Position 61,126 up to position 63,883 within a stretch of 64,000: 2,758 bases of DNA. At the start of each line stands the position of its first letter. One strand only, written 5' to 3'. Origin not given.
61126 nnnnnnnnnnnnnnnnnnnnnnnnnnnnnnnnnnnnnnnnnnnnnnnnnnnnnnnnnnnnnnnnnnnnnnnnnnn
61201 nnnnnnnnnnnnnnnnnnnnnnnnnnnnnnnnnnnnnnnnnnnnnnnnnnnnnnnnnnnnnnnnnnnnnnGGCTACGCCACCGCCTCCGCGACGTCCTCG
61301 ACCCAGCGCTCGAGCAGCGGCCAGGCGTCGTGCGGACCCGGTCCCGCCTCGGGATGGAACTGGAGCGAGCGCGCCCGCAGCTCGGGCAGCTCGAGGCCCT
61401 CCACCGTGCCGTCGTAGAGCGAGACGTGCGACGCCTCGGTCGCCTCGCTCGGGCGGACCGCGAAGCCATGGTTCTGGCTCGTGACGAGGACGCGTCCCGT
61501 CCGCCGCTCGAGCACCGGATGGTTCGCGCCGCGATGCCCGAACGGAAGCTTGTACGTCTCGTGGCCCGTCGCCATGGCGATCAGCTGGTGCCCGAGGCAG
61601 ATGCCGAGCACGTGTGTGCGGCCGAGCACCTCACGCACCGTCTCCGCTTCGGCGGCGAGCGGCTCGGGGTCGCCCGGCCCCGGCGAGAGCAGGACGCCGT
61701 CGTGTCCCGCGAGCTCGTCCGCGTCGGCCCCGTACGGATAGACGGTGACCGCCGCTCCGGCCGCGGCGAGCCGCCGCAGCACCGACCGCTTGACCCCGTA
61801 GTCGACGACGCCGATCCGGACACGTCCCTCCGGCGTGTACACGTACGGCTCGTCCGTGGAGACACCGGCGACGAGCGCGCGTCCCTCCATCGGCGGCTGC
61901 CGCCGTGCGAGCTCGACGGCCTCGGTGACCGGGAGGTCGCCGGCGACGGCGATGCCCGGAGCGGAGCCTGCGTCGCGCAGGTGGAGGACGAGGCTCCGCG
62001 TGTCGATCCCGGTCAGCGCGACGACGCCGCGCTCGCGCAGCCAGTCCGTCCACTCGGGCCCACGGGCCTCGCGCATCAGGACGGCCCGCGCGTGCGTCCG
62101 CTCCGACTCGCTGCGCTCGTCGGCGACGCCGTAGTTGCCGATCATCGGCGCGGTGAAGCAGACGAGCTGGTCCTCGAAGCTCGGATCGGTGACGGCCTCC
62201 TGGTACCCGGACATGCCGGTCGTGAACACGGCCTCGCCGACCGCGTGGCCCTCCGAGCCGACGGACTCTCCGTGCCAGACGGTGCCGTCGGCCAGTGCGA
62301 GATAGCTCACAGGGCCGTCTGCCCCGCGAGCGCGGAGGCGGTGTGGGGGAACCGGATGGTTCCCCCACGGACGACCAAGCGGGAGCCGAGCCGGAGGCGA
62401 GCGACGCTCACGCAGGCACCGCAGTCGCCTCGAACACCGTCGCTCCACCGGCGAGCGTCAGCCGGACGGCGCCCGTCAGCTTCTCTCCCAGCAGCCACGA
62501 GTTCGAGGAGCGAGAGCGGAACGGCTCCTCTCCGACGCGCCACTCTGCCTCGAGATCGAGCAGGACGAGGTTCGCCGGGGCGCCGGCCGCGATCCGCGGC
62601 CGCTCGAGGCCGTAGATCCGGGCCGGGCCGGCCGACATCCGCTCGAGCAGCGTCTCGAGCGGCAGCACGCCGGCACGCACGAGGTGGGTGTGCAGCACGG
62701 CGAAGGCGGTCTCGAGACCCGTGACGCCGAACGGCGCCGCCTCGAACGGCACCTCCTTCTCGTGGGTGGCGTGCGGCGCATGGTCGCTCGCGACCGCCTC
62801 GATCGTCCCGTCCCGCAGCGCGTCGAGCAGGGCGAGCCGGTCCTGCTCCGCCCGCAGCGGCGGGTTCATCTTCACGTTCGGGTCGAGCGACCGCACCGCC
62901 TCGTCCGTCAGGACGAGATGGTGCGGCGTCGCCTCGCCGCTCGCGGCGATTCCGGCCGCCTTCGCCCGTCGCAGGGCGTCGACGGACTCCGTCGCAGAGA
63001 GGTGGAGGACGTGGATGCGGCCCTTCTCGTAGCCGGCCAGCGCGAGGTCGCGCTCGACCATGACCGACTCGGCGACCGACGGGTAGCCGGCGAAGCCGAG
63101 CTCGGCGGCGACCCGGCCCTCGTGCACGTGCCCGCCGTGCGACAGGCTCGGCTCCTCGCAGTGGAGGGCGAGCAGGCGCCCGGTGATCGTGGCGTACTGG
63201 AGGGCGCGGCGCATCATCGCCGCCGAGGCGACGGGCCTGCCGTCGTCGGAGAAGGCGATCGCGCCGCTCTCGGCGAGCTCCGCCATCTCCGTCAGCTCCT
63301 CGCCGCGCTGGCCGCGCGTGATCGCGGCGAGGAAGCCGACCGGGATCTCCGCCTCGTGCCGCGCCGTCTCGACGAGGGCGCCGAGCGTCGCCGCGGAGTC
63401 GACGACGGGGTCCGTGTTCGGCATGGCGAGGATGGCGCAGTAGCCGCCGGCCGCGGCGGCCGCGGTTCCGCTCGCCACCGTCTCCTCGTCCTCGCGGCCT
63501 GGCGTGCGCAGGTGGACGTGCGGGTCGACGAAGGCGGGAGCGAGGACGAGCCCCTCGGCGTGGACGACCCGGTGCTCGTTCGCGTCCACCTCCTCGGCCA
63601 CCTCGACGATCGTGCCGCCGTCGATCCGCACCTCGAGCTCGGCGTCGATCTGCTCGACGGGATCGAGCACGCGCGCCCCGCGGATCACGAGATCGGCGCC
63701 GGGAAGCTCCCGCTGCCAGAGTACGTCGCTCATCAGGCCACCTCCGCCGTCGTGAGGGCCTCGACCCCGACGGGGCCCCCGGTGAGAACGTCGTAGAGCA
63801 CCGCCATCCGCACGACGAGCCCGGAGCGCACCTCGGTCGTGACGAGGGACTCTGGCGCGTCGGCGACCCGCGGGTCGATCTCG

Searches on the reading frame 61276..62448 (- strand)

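Call 81: search_protein_families(library=pfam, proteins=[window:61276-62448:-], max_evalue=0.00001)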
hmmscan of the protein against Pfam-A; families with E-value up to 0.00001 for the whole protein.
window:61276-62448:- (391 aa): 2 families
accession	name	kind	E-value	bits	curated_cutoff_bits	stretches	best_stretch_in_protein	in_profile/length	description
PF00117.34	GATase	-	2.6e-39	135.3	22.8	1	214-378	2-183/190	Glutamine amidotransferase class-I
PF00988.28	CPSase_sm_chain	-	9.3e-38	129.3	27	1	50-165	1-124/126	Carbamoyl-phosphate synthase small chain, CPSase domain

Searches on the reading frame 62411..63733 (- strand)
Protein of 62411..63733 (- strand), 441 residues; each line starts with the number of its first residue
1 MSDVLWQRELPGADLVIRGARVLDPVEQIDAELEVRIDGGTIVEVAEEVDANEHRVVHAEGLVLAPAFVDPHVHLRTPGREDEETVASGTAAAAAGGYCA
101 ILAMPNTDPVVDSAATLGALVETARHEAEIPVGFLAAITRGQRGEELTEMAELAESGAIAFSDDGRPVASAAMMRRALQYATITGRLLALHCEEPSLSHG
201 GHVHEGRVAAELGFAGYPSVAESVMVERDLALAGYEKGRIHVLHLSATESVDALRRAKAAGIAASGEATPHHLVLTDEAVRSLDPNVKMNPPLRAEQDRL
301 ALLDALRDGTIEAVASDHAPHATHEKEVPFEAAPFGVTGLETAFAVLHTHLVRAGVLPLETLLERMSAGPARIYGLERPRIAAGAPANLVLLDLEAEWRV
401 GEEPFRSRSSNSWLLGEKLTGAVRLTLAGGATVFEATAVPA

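Call 81: search_protein_families(library=pfam, proteins=[window:62411-63733:-], max_evalue=0.00001)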
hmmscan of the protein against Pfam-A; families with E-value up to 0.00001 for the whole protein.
window:62411-63733:- (441 aa): 3 families
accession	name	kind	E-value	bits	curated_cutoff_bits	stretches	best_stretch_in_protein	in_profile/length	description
PF01979.26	Amidohydro_1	-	1.4e-21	77.6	25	1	64-399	2-321/345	Amidohydrolase family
PF07969.17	Amidohydro_3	-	3.4e-11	43.7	29.7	1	244-434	312-472/472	Amidohydrolase family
PF12890.13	DHOase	-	1.9e-06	28.5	21.2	1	63-250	3-142/142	Dihydro-orotase-like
